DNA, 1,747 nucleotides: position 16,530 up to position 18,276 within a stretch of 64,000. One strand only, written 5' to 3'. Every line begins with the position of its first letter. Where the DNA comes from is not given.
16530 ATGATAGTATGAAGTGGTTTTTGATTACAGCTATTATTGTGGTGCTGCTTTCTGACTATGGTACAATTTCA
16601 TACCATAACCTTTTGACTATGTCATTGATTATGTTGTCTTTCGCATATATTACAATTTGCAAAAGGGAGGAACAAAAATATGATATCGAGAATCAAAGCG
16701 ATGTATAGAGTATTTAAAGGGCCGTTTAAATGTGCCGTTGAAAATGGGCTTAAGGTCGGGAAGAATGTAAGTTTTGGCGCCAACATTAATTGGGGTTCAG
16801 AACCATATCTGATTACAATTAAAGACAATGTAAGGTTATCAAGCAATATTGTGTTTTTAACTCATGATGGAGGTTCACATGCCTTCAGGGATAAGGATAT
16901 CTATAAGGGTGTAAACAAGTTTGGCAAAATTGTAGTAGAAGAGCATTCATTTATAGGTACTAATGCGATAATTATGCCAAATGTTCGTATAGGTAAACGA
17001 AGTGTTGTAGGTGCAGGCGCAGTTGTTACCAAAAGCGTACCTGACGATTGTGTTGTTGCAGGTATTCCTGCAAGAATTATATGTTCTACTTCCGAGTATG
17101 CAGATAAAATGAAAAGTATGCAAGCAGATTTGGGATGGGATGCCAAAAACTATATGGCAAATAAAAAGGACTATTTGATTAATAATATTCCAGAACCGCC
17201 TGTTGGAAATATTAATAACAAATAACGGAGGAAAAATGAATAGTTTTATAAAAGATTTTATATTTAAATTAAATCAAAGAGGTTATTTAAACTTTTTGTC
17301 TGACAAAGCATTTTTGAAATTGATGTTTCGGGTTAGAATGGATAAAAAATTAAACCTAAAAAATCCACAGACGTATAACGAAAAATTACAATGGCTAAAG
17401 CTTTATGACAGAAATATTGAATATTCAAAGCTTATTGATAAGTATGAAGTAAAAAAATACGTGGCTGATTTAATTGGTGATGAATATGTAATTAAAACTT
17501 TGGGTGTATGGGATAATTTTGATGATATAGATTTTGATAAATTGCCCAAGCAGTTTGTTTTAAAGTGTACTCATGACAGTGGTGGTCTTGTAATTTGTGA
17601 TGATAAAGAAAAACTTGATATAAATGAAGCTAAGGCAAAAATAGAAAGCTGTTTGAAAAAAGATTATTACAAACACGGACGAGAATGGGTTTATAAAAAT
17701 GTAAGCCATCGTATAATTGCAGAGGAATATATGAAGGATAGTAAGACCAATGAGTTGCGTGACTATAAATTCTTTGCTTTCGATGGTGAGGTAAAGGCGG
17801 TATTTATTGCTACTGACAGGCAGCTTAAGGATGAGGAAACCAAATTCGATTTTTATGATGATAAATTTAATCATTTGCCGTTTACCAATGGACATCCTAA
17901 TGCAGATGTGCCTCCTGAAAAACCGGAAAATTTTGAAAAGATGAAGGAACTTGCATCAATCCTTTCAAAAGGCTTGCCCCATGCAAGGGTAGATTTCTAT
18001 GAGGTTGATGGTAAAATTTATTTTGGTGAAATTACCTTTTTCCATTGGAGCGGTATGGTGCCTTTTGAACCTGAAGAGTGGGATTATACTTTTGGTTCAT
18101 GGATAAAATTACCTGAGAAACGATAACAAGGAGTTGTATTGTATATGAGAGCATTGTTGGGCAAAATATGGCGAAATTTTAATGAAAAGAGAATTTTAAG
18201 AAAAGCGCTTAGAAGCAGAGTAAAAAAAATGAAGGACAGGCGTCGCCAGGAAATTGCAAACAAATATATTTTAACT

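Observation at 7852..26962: Wzx/Wzy glycan operon with three ATP-grasp ligases and a uronic-acid activation module: candidate peptide- or amino-acid-amidated surface polysaccharide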

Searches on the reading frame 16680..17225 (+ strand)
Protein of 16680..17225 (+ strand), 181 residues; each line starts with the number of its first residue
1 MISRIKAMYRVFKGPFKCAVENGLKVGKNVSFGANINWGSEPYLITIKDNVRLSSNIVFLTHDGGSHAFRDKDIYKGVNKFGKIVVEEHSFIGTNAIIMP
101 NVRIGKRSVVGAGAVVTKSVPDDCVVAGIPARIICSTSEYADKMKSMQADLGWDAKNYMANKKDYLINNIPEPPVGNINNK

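Call 3: search_protein_families(library=pfam, proteins=[window:16680-17225:+], max_evalue=0.01)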
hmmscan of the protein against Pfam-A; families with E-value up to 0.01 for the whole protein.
window:16680-17225:+ (181 aa): 3 families
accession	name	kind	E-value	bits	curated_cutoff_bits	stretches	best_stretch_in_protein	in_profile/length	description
PF00132.30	Hexapep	-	4.5e-11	42.4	27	1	84-118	2-36/36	Bacterial transferase hexapeptide (six repeats)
PF14602.12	Hexapep_2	-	5.4e-09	36.1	27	1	84-118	2-34/34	Hexapeptide repeat of succinyl-transferase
PF25087.1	GMPPB_C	-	0.0036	17.4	39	0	82-118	3-39/110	GMPPB C-terminal domain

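Call 5: search_protein_families(library=ncbifam, proteins=[window:16680-17225:+], max_evalue=0.001)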
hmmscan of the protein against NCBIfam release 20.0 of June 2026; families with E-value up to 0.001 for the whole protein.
window:16680-17225:+ (181 aa): 42 families (the best 25 are shown)
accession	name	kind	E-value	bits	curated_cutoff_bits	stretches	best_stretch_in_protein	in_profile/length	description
TIGR03570.1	NeuD_NnaD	subfamily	2.4e-18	66.4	160.8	1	72-132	142-202/202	NeuD/PglB/VioB family sugar acetyltransferase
TIGR03532.1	DapD_Ac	equivalog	4.6e-16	59.2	231.75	1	84-151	161-228/231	2,3,4,5-tetrahydropyridine-2,6-dicarboxylate N-acetyltransferase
NF007076.0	PRK09527.1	equivalog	1.2e-15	57.5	347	1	21-139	73-187/203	galactoside O-acetyltransferase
NF007240.0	PRK09677.1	equivalog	1.5e-14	54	243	1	24-137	66-184/192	putative lipopolysaccharide biosynthesis O-acetyl transferase WbbJ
TIGR03308.1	phn_thr-fam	hypoth_equivalog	2.1e-13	50.6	201.65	1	80-153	105-176/204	phosphonate metabolim protein, transferase hexapeptide repeat family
NF058585.1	HptprglPActTf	PfamEq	2.5e-13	50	300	1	25-145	57-168/172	heptaprenylglyceryl phosphate O-acetyltransferase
NF007499.0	PRK10092.1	equivalog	3e-13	50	314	1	45-134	94-180/183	maltose O-acetyltransferase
NF007797.0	PRK10502.1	subfamily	1e-12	48.1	192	1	25-134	74-176/183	WcaF family extracellular polysaccharide biosynthesis acetyltransferase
NF041874.1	EPS_EpsC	equivalog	1.3e-12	47.8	150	1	85-135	115-165/168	serine O-acetyltransferase EpsC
NF000490.1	chloram_CatB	equivalog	4.8e-11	42.4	350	1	74-153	101-178/210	type B chloramphenicol O-acetyltransferase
NF000311.1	Vat_ABCDEFH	equivalog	1.1e-10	41.4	300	1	82-157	109-183/201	Vat family streptogramin A O-acetyltransferase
NF010933.0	PRK14353.1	equivalog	1.1e-10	40.8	505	1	75-129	373-426/453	bifunctional UDP-N-acetylglucosamine diphosphorylase/glucosamine-1-phosphate N-acetyltransferase GlmU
NF008349.0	PRK11132.1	equivalog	3.3e-10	39.5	397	1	86-144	196-254/273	serine O-acetyltransferase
TIGR01172.1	cysE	equivalog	6.3e-10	39.3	210.65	1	86-132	116-162/162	serine O-acetyltransferase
NF033468.1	stregram_VatI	exception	3.9e-09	36.6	415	1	82-137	111-166/208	streptogramin A O-acetyltransferase Vat(I)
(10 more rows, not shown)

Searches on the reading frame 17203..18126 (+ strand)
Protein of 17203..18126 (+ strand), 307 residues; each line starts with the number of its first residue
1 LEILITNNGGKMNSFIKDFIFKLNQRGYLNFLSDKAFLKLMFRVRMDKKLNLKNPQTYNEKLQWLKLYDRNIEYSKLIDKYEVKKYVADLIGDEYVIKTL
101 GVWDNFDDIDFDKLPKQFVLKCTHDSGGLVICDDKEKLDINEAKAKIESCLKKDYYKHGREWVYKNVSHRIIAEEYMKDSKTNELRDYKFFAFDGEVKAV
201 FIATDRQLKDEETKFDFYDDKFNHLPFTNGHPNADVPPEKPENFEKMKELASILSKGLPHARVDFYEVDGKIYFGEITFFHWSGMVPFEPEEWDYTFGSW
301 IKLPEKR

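Call 4: search_protein_families(library=pfam, proteins=[window:17203-18126:+], max_evalue=0.01)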
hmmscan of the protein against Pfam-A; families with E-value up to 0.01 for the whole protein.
window:17203-18126:+ (307 aa): 1 family
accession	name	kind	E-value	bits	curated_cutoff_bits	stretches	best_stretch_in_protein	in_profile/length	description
PF14305.11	ATPgrasp_TupA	-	3.3e-68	230.2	25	1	60-302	1-241/241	TupA-like ATPgrasp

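Call 6: search_protein_families(library=ncbifam, proteins=[window:17203-18126:+], max_evalue=0.001)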
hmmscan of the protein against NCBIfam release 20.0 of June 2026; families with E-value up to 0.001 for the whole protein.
window:17203-18126:+ (307 aa): 0 families

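Call 13: find_homologous_proteins(query=window:17203-18126:+)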
Query window:17203-18126:+ (307 aa): 8000 proteins with E <= 0.001 among 8000 candidates; the best 120 are listed.
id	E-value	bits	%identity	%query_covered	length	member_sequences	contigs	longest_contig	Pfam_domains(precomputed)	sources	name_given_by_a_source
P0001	3.5e-193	659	94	99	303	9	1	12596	PF14305.12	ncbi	-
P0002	1.4e-174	598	62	94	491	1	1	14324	PF14305.12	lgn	-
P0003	1.6e-163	562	66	93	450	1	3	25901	PF14305.12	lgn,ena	-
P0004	2.0e-158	545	64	91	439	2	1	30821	PF14305.12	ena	-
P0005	9.6e-158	543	64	96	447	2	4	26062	PF14305.12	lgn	-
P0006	1.4e-156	539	63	96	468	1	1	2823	PF14305.12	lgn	-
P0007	1.4e-154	532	66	92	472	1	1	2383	PF14305.12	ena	-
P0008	4.7e-154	530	61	96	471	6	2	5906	PF14305.12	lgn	-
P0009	6.9e-154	530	62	96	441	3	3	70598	PF14305.12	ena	-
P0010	8.2e-154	530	62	96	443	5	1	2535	PF14305.12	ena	-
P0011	2.3e-153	528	65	93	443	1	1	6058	PF14305.12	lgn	-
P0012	2.8e-153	528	65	94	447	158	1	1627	PF14305.12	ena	-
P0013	8.4e-153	526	64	94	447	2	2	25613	PF14305.12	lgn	-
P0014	1.1e-152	526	-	-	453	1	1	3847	PF14305.12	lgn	-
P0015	9.9e-152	523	65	95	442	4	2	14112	PF14305.12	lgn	-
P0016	2.4e-150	518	68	90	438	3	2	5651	PF14305.12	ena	-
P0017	5.5e-150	517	64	94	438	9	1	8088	PF14305.12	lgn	-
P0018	2.0e-149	515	63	93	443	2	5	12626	PF14305.12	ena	-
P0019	2.5e-149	515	61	94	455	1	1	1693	PF14305.12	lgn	-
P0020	3.7e-149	514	74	96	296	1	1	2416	PF14305.12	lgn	-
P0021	4.3e-149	514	-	-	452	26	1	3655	PF14305.12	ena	-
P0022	1.1e-148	513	63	93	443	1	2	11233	PF14305.12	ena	-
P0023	1.1e-147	509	69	90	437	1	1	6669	PF14305.12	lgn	-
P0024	1.6e-146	506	67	92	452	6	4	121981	PF14305.12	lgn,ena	-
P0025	2.7e-146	505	65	94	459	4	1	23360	PF14305.12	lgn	-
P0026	4.7e-146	504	66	89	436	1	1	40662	PF14305.12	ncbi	-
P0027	7.7e-146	503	62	99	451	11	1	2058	PF14305.12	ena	-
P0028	2.0e-145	502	65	93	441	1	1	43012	PF14305.12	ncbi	-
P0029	2.1e-145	502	64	98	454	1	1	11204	PF14305.12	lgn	-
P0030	3.4e-145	501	65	91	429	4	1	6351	PF14305.12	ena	-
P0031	4.8e-145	501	58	96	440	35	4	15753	PF14305.12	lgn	-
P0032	5.3e-145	501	72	96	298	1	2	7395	PF14305.12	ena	-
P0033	1.1e-144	500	72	95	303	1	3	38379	PF14305.12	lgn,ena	-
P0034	5.6e-144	497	64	95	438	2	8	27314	PF14305.12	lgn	-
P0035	7.1e-144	497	62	91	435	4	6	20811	PF14305.12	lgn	-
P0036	1.0e-143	496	63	96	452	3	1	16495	PF14305.12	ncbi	-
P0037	1.0e-143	496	69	90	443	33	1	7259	PF14305.12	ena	-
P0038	1.3e-143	496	62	96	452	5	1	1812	PF14305.12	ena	-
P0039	1.6e-143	496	62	96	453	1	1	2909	PF14305.12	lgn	-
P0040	2.4e-143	495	58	96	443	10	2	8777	PF14305.12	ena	-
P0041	2.7e-143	495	72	96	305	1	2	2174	PF14305.12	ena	-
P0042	3.7e-143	495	-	-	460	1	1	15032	PF14305.12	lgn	-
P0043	4.0e-143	494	60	93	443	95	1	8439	PF14305.12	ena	-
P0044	1.8e-142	492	57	91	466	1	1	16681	PF14305.12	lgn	-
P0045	2.4e-142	492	65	90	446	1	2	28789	PF14305.12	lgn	-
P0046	2.7e-142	492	63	92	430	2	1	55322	PF14305.12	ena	-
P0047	2.9e-142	492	63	96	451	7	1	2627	PF14305.12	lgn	-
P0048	7.5e-142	490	58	96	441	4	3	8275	PF14305.12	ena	-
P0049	9.3e-142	490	64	91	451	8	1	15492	PF14305.12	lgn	-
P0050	1.4e-141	489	58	96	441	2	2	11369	PF14305.12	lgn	-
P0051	1.6e-141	489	61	89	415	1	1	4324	PF14305.12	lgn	-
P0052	2.2e-141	489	-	-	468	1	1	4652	PF14305.12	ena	-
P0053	2.8e-141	488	62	96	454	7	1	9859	PF14305.12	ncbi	-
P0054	2.9e-141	488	59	92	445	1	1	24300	PF14305.12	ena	-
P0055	1.2e-140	486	72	93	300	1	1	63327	PF14305.12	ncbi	-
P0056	3.1e-140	485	71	91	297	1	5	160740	PF14305.12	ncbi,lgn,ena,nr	ncbi:MAG: glycosyl transferase [Oscillospiraceae bacterium]|nr:glycosyl transferase [Oscillospiracea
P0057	7.4e-140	484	-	-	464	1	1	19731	PF14305.12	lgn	-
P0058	8.2e-140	484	61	96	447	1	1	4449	PF14305.12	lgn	-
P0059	1.1e-139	483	72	94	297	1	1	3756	PF14305.12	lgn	-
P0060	1.1e-139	483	63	93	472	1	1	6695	PF14305.12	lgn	-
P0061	1.5e-139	483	72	91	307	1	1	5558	PF14305.12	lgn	-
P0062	1.6e-139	483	60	93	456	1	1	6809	PF14305.12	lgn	-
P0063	2.8e-139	482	61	93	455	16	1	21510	PF14305.12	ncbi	-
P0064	3.3e-139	482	58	94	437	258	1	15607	PF14305.12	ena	-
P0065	5.2e-139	481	63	94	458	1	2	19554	PF14305.12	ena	-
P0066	6.4e-139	481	63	94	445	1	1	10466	PF14305.12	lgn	-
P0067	9.4e-139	480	62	92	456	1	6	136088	PF14305.12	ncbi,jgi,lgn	jgi:hypothetical protein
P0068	2.0e-138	479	72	94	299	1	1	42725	PF14305.12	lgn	-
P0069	2.4e-138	479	-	-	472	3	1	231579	PF14305.12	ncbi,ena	-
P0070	3.4e-138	478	68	96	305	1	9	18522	PF14305.12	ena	-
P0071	7.0e-138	477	69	96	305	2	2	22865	PF14305.12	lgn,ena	-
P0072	7.0e-138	477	65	91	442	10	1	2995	PF14305.12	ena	-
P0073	7.2e-138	477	57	99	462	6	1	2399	PF14305.12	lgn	-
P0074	9.9e-138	477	70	93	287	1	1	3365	PF14305.12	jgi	-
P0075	1.9e-137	476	69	99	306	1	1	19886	PF14305.12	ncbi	-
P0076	2.0e-137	476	72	94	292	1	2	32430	PF14305.12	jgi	-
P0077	3.6e-137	475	65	91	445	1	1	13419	PF14305.12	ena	-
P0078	4.4e-137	475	-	-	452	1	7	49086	PF14305.12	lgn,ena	-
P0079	5.8e-137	474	60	96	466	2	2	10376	PF14305.12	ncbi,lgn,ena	-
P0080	6.0e-137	474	69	93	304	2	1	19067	PF14305.12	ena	-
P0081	6.2e-137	474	63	91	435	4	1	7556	PF14305.12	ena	-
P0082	6.3e-137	474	70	97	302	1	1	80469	PF14305.12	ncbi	-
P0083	7.7e-137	474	74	90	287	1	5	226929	PF14305.12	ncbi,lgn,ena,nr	ncbi:MAG: glycosyl transferase [Clostridia bacterium]|nr:glycosyl transferase [Clostridia bacterium]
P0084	8.7e-137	474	57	96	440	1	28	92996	PF14305.12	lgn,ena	-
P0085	9.6e-137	474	68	93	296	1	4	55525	PF14305.12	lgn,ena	-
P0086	1.1e-136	473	58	96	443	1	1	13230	PF14305.12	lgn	-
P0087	1.3e-136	473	72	90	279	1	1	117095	PF14305.12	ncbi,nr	ncbi:MAG: glycosyl transferase [Clostridia bacterium]|nr:glycosyl transferase [Clostridia bacterium]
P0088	3.1e-136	472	73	91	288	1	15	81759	PF14305.12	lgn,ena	-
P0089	3.4e-136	472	69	95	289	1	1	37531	PF14305.12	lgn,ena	-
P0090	4.2e-136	471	64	93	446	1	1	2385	PF14305.12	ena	-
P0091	5.6e-136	471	-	-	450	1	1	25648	PF14305.12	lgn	-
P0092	1.0e-135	470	66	96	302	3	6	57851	PF14305.12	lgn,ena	-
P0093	1.3e-135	470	69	95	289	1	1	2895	PF14305.12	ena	-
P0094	1.6e-135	470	71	93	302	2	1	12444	PF14305.12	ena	-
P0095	1.7e-135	469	69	92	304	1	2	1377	PF14305.12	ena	-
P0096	3.5e-135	468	69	95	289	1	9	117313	PF14305.12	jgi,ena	-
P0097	4.3e-135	468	69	95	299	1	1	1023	PF14305.12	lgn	-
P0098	4.9e-135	468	72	91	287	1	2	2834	PF14305.12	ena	-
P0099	5.3e-135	468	68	95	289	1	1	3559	PF14305.12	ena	-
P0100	6.4e-135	468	67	96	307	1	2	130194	PF14305.12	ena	-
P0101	6.9e-135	467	69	93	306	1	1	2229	PF14305.12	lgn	-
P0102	8.3e-135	467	70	92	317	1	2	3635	PF14305.12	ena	-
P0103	9.4e-135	467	59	90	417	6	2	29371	PF14305.12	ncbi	-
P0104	9.9e-135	467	68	96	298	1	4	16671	PF14305.12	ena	-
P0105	1.2e-134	467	71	93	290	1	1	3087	PF14305.12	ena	-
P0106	1.8e-134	466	72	93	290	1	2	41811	PF14305.12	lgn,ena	-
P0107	2.5e-134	466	68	93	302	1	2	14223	PF14305.12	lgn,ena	-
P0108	2.7e-134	465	71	91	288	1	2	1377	PF14305.12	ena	-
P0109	2.7e-134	465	67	95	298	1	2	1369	PF14305.12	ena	-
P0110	2.8e-134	465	68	95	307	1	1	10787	PF14305.12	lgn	-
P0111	2.9e-134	465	69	94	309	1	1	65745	PF14305.12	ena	-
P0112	3.1e-134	465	69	93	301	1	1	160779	PF14305.12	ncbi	-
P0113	3.5e-134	465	71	92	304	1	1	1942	PF14305.12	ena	-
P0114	3.6e-134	465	68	93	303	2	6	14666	PF14305.12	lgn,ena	-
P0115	3.7e-134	465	69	93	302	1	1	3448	PF14305.12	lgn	-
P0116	3.8e-134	465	67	95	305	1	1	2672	PF14305.12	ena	-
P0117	5.7e-134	464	67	96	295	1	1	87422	PF14305.12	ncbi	-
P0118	5.8e-134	464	68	95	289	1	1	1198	PF14305.12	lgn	-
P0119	7.0e-134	464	73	91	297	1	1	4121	PF14305.12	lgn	-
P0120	7.3e-134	464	67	95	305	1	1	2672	PF14305.12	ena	-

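Call 34: search_solved_structures(query=window:17203-18126:+, max_evalue=1, show_alignments=1)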
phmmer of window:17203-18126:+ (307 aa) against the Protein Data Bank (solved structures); distinct sequences matched with E-value up to 1: 0.

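Call 75: predict_structure(alignment_id=A2)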
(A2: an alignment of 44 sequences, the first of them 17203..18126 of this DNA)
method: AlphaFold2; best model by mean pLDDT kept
length: 307 residues; sequences in the alignment: 44
mean_pLDDT: 91.9   pTM: 0.89
mean pLDDT of the five models: 91.9, 91.1, 91.1, 90.9, 89.8
residues with pLDDT >= 90: 240; 70-90: 54; 50-70: 8; < 50: 5
segments of 3 or more residues with pLDDT < 50: 1-4
pLDDT, mean of each block of 10 residues (from residue 1): 52 88 90 95 94 97 95 94 98 98 98 98 88 96 96 86 93 95 91 97 78 89 92 86 97 97 96 95 88 97 92
secondary structure, 60 per line:
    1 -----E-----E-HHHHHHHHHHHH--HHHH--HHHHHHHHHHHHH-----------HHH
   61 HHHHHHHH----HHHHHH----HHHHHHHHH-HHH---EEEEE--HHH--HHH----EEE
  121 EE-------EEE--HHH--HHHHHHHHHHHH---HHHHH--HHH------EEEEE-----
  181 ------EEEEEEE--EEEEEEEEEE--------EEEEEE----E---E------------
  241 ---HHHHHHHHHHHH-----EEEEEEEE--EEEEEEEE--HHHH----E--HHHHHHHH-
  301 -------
elements in order: H14-25 H28-31 H34-46 H58-68 H73-78 H83-91 E99-103 E118-122 E130-132 H140-151 H155-159 E171-175 E187-193 E196-205 E214-219 H244-255 E261-268 E271-278 H281-284 H292-299

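Call 79: fold_search(model_id=the predicted structure, library=pdb)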
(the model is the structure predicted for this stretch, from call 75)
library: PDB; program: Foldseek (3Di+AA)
matches with E <= 10: 659; with E <= 0.001: 209
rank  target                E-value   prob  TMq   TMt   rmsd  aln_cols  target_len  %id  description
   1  3r23_B                2.1e-07  1.00  0.37  0.38   8.0       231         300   19  Crystal Structure of D-alanine--D-Alanine Ligase from Bacillus anthracis (released 2011-03-30)
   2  3r5x_D                3.5e-07  1.00  0.37  0.37   7.0       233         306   18  Crystal Structure of D-alanine--D-Alanine Ligase from Bacillus anthracis complexed with ATP (released 2011-04-06)
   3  3r23_A                6.3e-07  1.00  0.39  0.39   7.2       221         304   18  Crystal Structure of D-alanine--D-Alanine Ligase from Bacillus anthracis (released 2011-03-30)
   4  8evz_C                1.1e-06  1.00  0.40  0.39   5.6       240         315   12  DdlB from Pseudomonas aeruginosa PAO1 in complex with ADP and phosphorylated D-cycloserine (released 2023-08-30)
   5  3r5x_C                1.4e-06  1.00  0.38  0.41   5.5       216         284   18  Crystal Structure of D-alanine--D-Alanine Ligase from Bacillus anthracis complexed with ATP (released 2011-04-06)
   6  3r5x_A                1.5e-06  1.00  0.36  0.37   8.5       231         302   18  Crystal Structure of D-alanine--D-Alanine Ligase from Bacillus anthracis complexed with ATP (released 2011-04-06)
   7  2pvp_A                1.5e-06  1.00  0.42  0.39  10.2       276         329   16  Crystal structure of D-Alanine-D-Alanine Ligase from Helicobacter pylori (released 2008-04-01)
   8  5bpf_D                1.7e-06  1.00  0.40  0.41   5.6       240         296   14  Crystal structure of ADP complexed D-alanine-D-alanine ligase(DDL) from Yersinia pestis (released 2016-03-02)
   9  2fb9                  1.8e-06  1.00  0.38  0.37   7.1       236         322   15  Crystal structure of the Apo form of D-alanine: D-alanine ligase (Ddl) from Thermus caldophilus: a basis for the substra (released 2006-08-29)
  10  5c1o_D                2.0e-06  1.00  0.40  0.41   6.6       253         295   13  Crystal structure of AMP-PNP complexed D-alanine-D-alanine ligase(DDL) from Yersinia pestis (released 2016-03-02)
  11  5c1p_B                2.0e-06  1.00  0.43  0.44   7.5       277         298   12  Crystal structure of ADP and D-alanyl-D-alanine complexed D-alanine-D-alanine ligase(DDL) from Yersinia pestis (released 2016-03-02)
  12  8evy_C                2.1e-06  1.00  0.39  0.38   5.4       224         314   15  DdlB from Pseudomonas aeruginosa PAO1 in complex with ATP and D-ala-D-ala (released 2023-08-30)
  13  8evz_A                2.3e-06  1.00  0.41  0.41   6.8       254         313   14  DdlB from Pseudomonas aeruginosa PAO1 in complex with ADP and phosphorylated D-cycloserine (released 2023-08-30)
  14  3r5x_B                2.5e-06  1.00  0.41  0.43   5.1       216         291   19  Crystal Structure of D-alanine--D-Alanine Ligase from Bacillus anthracis complexed with ATP (released 2011-04-06)
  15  7drp_A                2.5e-06  1.00  0.42  0.42   9.9       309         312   11  Structure of ATP-grasp ligase PsnB complexed with phosphomimetic variant of minimal precursor, Mg, and ADP (released 2021-09-08)
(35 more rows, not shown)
